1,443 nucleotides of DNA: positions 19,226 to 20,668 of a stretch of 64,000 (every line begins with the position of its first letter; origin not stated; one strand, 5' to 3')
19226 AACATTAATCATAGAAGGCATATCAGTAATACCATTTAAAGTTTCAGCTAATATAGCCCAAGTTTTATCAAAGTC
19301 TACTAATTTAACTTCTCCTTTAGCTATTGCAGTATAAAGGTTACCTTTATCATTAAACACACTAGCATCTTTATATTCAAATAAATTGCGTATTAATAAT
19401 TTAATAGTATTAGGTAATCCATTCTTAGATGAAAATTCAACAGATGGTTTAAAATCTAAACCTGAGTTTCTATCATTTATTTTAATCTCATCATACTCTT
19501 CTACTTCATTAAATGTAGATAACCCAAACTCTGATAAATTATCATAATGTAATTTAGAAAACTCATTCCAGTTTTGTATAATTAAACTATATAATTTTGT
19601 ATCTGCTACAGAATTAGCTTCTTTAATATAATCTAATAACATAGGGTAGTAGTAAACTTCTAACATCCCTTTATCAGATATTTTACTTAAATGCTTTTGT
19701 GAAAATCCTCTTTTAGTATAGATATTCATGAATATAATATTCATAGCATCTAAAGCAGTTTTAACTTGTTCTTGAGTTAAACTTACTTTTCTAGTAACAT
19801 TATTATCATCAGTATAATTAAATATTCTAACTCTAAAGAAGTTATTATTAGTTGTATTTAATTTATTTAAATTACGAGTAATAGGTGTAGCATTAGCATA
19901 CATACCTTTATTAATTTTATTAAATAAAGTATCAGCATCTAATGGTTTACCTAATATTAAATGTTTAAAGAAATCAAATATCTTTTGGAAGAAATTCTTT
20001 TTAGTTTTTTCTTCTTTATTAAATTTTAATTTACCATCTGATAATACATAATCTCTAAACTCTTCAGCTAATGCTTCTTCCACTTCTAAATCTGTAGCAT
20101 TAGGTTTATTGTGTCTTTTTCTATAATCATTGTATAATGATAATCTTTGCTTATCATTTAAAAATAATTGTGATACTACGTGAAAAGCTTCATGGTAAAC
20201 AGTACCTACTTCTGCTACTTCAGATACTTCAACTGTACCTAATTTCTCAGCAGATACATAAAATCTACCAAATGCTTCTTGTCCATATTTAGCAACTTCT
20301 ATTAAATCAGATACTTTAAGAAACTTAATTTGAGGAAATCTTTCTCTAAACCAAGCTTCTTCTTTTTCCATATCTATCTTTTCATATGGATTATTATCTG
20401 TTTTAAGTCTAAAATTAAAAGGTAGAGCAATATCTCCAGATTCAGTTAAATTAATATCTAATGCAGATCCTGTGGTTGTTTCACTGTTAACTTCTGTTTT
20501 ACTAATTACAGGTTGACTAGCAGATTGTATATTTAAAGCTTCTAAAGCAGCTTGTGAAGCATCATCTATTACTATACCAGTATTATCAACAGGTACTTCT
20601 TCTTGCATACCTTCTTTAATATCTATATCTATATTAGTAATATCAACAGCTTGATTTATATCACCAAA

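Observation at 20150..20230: HExxH zincin-like motif inside the giant protein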

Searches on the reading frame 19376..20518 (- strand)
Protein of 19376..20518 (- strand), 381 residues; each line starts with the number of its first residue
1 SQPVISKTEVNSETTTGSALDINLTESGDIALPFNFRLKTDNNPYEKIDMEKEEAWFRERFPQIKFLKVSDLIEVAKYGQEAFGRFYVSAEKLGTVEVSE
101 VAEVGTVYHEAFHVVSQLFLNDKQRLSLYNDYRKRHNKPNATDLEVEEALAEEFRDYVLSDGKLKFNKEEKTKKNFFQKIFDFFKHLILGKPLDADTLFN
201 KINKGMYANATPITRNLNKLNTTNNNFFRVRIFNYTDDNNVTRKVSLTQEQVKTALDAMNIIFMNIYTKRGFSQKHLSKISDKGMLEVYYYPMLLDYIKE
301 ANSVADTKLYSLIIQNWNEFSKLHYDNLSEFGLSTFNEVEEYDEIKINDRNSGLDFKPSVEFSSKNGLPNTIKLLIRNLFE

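Call 19: search_dna_similar(query=window:19376-20518:-, collection=phages, mode=protein, max_rows=40, max_evalue=0.001)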
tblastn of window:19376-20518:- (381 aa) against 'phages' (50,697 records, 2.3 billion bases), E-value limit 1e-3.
Records with a match: 64; places in all: 64; records where one place covers at least 80% of the query: 0.
Best place of each record, by identity: <60% 64.
By first word of the organism name: uncultured 30; Bacteroides 27; Bacteriophage 3; Dulem 2; Kehishuvirus 1; Bohxovirus 1.
By host as written in the record: - 34; Bacteroides intestinalis DSM 108646 25; Bacteroides intestinalis APC919/174 2; Varecia variegata 1; Bacteroides cellulosilyticus 1; Propithecus coquereli 1.
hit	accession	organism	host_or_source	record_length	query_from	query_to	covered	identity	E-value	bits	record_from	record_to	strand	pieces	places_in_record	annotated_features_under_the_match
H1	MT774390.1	uncultured phage cr85_1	human feces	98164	34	209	46%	36.0%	3e-13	77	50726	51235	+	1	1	putative RNA-polymerase subunit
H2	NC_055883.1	uncultured phage cr85_1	human feces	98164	34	209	46%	36.0%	3e-13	77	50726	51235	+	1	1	putative RNA-polymerase subunit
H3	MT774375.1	uncultured phage cr50_1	human feces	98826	14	207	51%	31.6%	5e-8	61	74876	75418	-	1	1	DNA helicase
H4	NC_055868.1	uncultured phage cr50_1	human feces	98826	14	207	51%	31.6%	5e-8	61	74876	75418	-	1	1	DNA helicase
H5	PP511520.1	Dulem virus 41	Varecia variegata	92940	47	215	44%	34.4%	1e-15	85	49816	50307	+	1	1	structural protein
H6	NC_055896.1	uncultured phage cr113_1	human feces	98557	23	212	50%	29.5%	2e-7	59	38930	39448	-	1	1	DprA-like DNA recombination-mediator protein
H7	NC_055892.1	uncultured phage cr109_1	human feces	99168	23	212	50%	29.5%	2e-7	59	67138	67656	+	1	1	DprA-like DNA recombination-mediator protein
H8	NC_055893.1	uncultured phage cr4_1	human feces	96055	45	207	43%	34.3%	3e-10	68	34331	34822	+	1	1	hypothetical protein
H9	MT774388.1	uncultured phage cr112_1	human feces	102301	49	211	43%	32.8%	2e-13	78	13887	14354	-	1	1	putative RNA-polymerase subunit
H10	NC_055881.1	uncultured phage cr112_1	human feces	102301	49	211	43%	32.8%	2e-13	78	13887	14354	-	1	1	putative RNA-polymerase subunit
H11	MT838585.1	Bacteriophage sp.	human fecal samples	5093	49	211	43%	32.2%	3e-14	80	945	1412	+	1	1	record has no annotation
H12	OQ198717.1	Kehishuvirus sp. 'tikkala'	Bacteroides cellulosilyticus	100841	49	211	43%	31.6%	3e-12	74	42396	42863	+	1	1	RNA-polymerase subunit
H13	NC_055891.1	uncultured phage cr60_1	human feces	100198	47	210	43%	31.0%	8e-10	67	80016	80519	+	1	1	nuclear pore complex protein-like protein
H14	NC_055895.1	uncultured phage cr7_1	human feces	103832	47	207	42%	31.5%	3e-7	59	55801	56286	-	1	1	hypothetical protein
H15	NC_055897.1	uncultured phage cr114_1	human feces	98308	38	212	46%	28.1%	2e-8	62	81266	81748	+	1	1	hypothetical protein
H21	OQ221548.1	Bacteroides phage PhiCrAssBcn13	Bacteroides intestinalis DSM 108646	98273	49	160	29%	37.9%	3e-12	74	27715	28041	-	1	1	putative RNA-polymerase subunit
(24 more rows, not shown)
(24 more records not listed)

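Call 20: find_homologous_proteins(query=window:19376-20518:-, max_evalue=0.001)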
Query window:19376-20518:- (381 aa): 3 proteins with E <= 0.001 among 1940 candidates.
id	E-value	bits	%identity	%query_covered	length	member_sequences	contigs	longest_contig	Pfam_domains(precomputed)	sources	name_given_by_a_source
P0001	6.9e-25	106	43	50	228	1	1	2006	-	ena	-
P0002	5.3e-10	57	32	36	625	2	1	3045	-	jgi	jgi:hypothetical protein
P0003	6.7e-8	51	36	34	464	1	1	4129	PF18760.8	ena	-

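Call 22: get_annotated_region(hit=H12, flank=12000)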
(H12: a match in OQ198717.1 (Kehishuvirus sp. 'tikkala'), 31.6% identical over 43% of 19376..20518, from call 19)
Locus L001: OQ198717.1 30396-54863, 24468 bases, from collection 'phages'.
description: Kehishuvirus sp. 'tikkala', complete genome.
organism: Kehishuvirus sp. 'tikkala' (NCBI taxid 3028513)
taxonomy: Viruses; Duplodnaviria; Heunggongvirae; Uroviricota; Caudoviricetes; Crassvirales; Steigviridae; Asinivirinae; Kehishuvirus
host: Bacteroides cellulosilyticus; source: wastewater; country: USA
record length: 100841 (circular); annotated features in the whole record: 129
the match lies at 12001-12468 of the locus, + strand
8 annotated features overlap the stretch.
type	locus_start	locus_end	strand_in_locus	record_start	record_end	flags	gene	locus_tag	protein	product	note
CDS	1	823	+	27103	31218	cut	-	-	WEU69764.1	stabilization protein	-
CDS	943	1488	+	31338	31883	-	-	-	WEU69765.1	hypothetical protein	-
CDS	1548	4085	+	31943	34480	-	-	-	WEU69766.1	putative transmembrane protein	gene49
CDS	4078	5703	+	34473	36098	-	-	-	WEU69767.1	hypothetical protein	gene48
CDS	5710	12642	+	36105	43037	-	-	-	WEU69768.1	RNA-polymerase subunit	-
CDS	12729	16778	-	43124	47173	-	-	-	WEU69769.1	RNA-polymerase subunit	-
CDS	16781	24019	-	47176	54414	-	-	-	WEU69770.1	putative RNA polymerase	-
CDS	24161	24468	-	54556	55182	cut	-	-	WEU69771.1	hypothetical protein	-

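Call 24: search_protein_families(library=pfam, proteins=[P0001, P0002, P0003], max_evalue=10)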
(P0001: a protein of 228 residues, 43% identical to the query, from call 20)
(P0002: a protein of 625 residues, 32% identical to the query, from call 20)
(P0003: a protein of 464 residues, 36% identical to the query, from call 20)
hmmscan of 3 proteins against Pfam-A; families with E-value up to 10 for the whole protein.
P0001 (228 aa): 2 families
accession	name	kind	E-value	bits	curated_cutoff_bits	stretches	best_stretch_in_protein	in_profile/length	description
PF12074.14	Gcn1_N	-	0.11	12.2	26.9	1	33-121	166-255/357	Generalcontrol nonderepressible 1 (Gcn1) N-terminal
PF06289.16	FlbD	-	0.18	11.9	24.7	1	14-33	31-50/59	Flagellar and Swarming motility proteins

P0002 (625 aa): 2 families
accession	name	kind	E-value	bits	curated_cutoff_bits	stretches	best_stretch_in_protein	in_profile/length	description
PF17832.7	Pre-PUA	-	0.08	14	23.5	1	129-157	21-49/86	Pre-PUA-like domain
PF18449.8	Endotoxin_C2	-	0.19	12.7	30.7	1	241-260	17-36/63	Pesticidal crystal protein Cry1Aa, domain IV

P0003 (464 aa): 3 families
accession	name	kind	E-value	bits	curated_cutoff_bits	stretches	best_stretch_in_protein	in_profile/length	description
PF18760.7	ART-PolyVal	-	9.3e-17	62.5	31.2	1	193-405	1-139/140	ADP-Ribosyltransferase in polyvalent proteins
PF02388.22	FemAB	-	0.00061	19.2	24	1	75-148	189-259/406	FemAB family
PF22222.1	Cpf1_PI-like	-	0.053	14.6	27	1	64-99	33-67/91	CRISPR-associated endonuclease Cpf1 PI domain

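Call 54: search_protein_families(library=phrogs, proteins=[L001:11701-12639:+], max_evalue=0.1)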
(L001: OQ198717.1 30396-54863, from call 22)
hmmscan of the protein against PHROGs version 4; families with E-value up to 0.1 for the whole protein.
L001:11701-12639:+ (313 aa): 0 families

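Call 65: get_annotated_region(hit=H7, flank=14000)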
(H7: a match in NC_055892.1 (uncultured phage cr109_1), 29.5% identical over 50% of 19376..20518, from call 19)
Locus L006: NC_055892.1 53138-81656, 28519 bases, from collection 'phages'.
description: CrAssphage cr109_1, complete genome.
organism: uncultured phage cr109_1 (NCBI taxid 2772083)
taxonomy: Viruses; Duplodnaviria; Heunggongvirae; Uroviricota; Caudoviricetes; Crassvirales; Suoliviridae; Loutivirinae; Buchavirus; Buchavirus splanchnicus
host: -; source: human feces; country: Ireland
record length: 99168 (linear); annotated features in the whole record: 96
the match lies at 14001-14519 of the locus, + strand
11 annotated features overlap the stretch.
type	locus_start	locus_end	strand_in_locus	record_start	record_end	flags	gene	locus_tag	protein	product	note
CDS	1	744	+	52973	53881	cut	-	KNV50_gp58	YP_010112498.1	tail tubular protein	gp_73016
CDS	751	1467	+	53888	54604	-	-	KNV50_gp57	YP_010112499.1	endonuclease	gp_73017; Intron endonuclease, GIY-YIG intron endonuclease domain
CDS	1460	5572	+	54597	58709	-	-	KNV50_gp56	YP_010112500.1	virion structural protein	gp_73018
CDS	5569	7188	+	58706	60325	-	-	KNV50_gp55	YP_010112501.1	hypothetical protein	gp_73019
CDS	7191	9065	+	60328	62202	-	-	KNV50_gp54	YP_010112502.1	hypothetical protein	gp_73020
CDS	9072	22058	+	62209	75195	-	-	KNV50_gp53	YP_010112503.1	DprA-like DNA recombination-mediator protein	gp_73021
CDS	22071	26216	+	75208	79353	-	-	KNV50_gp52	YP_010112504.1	hypothetical protein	gp_73022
CDS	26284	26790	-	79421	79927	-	-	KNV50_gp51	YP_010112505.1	hypothetical protein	gp_73023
CDS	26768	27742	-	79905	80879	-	-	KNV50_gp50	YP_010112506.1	exonuclease VIII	gp_73024; exonuclease, CRISPR-associated protein Cas4Csa1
CDS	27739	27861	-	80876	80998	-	-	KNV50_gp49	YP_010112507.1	hypothetical protein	gp_73025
CDS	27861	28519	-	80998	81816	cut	-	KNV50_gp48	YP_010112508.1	ATPase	gp_73026; proteasome (non-ATPase regulatory subunit)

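Call 101: get_annotated_region(hit=H21, flank=16000)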
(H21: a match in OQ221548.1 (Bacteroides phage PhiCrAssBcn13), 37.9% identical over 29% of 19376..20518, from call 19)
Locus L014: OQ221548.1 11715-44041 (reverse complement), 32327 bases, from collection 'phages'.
description: Bacteroides phage PhiCrAssBcn13, complete genome.
organism: Bacteroides phage PhiCrAssBcn13 (NCBI taxid 3023095)
taxonomy: Viruses; Duplodnaviria; Heunggongvirae; Uroviricota; Caudoviricetes; Crassvirales; Steigviridae; Asinivirinae; Kehishuvirus
host: Bacteroides intestinalis DSM 108646; source: wastewater; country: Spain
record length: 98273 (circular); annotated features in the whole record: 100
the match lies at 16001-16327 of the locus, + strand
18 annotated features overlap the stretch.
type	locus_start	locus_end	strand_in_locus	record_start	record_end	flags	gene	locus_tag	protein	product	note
CDS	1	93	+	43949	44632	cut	-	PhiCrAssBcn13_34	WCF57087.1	hypothetical protein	-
CDS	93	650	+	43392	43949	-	-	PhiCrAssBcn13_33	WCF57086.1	HU/IHF-like protein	-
CDS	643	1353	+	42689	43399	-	-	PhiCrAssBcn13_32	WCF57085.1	tail tubular protein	-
CDS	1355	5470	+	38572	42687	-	-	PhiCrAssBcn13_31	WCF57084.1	stabilization protein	-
CDS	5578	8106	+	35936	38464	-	-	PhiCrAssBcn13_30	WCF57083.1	putative transmembrane protein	-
CDS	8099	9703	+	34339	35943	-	-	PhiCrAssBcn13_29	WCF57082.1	hypothetical protein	-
CDS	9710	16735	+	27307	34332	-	-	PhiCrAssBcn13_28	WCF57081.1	putative RNA-polymerase subunit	-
CDS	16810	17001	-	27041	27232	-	-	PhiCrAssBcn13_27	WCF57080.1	shock protein C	-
CDS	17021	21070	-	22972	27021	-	-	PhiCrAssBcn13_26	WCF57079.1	putative RNA-polymerase subunit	-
CDS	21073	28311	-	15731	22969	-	-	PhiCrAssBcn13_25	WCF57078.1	putative RNA polymerase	-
CDS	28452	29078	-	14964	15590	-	-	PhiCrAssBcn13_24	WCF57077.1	hypothetical protein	-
CDS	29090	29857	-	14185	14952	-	-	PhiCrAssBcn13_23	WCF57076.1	Von Willebrand factor type A-like domain containing protein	-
CDS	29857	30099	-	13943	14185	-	-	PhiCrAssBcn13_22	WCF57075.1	nuclear pore complex-type fold containing protein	-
CDS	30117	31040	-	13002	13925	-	-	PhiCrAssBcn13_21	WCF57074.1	thymidylate synthase, flavin-dependent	-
CDS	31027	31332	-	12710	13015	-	-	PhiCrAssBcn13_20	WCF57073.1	hypothetical protein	-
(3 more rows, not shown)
